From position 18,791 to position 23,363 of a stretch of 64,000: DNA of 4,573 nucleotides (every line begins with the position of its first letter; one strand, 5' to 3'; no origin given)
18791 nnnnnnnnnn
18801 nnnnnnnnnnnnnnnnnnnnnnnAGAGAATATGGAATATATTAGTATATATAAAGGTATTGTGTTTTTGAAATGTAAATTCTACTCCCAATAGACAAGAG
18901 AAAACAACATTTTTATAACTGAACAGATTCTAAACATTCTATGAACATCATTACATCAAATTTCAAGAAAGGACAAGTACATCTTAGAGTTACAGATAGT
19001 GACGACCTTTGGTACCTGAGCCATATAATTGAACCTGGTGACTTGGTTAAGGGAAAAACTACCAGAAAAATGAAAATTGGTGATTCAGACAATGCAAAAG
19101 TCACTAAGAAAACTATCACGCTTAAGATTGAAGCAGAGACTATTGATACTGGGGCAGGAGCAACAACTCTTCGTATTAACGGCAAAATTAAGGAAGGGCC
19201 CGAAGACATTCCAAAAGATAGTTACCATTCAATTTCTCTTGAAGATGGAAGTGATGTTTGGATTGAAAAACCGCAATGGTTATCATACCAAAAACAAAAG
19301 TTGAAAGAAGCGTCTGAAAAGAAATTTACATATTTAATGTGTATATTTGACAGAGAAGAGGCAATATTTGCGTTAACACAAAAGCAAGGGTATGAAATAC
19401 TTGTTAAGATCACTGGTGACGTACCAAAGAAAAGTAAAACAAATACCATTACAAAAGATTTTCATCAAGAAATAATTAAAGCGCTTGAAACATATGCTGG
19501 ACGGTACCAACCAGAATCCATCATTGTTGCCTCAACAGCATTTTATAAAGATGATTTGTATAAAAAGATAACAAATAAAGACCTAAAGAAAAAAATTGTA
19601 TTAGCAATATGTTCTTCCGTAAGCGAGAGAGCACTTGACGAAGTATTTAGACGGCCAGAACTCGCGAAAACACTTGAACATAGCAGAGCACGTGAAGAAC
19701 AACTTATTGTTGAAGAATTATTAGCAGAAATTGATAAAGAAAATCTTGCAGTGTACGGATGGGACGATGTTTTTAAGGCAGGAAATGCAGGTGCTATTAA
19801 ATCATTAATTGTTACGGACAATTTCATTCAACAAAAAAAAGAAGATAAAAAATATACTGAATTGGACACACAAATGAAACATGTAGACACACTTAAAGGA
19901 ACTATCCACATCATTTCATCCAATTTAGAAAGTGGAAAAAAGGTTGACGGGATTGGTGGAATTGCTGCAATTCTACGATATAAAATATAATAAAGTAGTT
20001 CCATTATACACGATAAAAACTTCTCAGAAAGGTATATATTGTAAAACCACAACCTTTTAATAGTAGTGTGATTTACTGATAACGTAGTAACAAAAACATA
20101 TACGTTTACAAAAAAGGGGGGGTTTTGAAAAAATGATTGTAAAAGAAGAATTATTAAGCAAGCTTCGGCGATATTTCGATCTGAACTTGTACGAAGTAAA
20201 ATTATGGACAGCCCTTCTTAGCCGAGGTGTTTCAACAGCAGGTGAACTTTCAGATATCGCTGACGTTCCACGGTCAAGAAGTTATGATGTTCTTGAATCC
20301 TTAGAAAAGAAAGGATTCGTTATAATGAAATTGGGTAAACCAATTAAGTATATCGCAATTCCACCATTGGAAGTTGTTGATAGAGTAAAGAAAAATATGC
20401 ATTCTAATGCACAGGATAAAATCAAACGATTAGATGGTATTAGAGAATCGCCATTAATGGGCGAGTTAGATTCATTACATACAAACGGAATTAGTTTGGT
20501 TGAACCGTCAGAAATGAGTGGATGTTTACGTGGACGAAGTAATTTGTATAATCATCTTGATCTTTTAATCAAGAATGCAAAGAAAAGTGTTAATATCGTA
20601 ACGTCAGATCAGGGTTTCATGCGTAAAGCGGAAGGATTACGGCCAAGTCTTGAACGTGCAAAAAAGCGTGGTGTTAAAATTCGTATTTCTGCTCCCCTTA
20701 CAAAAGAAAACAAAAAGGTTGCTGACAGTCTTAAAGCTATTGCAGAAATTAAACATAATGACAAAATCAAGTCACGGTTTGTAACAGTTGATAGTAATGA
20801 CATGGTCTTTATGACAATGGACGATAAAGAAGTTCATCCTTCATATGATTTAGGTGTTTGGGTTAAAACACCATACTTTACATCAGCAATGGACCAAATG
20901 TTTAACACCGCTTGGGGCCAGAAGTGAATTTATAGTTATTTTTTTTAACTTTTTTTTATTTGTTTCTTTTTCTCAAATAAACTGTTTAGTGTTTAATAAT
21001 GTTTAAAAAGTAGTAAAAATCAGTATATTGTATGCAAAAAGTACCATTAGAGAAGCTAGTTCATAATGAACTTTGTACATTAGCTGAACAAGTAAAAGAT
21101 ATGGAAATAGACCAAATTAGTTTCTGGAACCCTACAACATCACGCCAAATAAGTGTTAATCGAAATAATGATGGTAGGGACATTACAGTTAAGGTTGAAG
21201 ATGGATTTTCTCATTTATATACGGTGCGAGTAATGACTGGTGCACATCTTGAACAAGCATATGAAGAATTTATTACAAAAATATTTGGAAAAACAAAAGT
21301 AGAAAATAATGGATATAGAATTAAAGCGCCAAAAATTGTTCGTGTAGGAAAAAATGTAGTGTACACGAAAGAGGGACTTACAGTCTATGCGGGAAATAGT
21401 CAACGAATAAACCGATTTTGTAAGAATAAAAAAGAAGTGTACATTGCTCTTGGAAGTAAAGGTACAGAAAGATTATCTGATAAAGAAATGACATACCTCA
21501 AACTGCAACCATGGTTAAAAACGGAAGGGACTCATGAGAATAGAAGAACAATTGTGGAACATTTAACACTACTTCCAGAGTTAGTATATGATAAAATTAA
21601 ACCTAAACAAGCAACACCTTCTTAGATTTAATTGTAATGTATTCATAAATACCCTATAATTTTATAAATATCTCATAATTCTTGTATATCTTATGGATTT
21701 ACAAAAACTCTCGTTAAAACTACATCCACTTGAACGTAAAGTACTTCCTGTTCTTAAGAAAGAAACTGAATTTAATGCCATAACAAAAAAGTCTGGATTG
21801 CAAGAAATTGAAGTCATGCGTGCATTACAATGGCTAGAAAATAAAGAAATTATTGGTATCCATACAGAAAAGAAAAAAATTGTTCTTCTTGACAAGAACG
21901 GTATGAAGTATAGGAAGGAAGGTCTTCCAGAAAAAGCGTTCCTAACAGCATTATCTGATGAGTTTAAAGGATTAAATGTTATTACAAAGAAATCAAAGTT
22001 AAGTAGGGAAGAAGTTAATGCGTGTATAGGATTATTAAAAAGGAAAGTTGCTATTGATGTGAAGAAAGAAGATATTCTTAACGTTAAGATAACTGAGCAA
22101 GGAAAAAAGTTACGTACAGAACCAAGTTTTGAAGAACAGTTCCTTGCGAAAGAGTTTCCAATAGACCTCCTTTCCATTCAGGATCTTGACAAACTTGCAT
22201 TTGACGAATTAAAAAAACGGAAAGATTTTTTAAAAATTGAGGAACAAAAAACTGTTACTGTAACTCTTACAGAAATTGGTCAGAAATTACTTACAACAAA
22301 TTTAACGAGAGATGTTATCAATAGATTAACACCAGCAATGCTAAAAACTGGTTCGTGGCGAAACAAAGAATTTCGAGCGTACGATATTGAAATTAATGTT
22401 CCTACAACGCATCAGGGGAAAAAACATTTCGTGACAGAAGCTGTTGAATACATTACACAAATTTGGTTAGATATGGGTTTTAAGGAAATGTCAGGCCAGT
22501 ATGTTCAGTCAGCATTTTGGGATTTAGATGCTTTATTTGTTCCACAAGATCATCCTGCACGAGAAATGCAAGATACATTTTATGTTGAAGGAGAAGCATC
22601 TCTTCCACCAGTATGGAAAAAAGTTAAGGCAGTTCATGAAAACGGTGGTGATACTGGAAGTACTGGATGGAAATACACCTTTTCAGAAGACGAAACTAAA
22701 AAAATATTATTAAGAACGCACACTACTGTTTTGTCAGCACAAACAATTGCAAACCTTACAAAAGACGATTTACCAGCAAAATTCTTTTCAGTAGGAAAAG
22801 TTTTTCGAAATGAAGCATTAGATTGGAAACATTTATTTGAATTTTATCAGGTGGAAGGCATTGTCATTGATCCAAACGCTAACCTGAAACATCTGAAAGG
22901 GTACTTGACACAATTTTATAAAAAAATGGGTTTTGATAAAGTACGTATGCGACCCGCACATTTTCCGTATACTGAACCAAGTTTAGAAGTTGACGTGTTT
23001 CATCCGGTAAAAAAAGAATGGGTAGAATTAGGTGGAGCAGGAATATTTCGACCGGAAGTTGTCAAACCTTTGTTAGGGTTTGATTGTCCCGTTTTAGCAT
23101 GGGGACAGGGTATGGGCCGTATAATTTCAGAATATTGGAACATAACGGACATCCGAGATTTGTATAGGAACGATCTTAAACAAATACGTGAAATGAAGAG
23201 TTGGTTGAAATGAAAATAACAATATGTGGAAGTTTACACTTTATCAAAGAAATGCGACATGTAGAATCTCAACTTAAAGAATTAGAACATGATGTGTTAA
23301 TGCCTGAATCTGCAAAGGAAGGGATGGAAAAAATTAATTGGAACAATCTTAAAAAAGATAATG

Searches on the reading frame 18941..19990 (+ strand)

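Call 37: search_protein_families(library=pfam, proteins=[window:18941-19990:+], max_evalue=0.001)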
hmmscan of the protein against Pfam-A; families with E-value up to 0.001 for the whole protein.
window:18941-19990:+ (349 aa): 3 families
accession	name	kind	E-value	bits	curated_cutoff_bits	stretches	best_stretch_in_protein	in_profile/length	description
PF03463.20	eRF1_1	-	5.5e-25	88.2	23.8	1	1-124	1-122/123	eRF1 domain 1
PF03465.20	eRF1_3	-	2.4e-20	73.4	25.8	1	252-349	3-106/106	eRF1 domain 3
PF03464.20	eRF1_2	-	1.9e-09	38.4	27.1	1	133-238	4-126/133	eRF1 domain 2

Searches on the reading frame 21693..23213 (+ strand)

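Call 37: search_protein_families(library=pfam, proteins=[window:21693-23213:+], max_evalue=0.001)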
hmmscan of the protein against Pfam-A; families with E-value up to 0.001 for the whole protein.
window:21693-23213:+ (506 aa): 3 families
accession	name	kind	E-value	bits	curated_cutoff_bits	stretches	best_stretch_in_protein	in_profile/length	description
PF01409.25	tRNA-synt_2d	-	1.6e-79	267.3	19.8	1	230-500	2-245/246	tRNA synthetases class II core domain (F)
PF00587.30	tRNA-synt_2b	-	7.9e-05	23.2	29.3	1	328-443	1-129/179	tRNA synthetase class II core domain (G, H, P, S and T)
PF10771.15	DUF2582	-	0.00031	21.3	24.2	0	88-127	18-58/65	Winged helix-turn-helix domain (DUF2582)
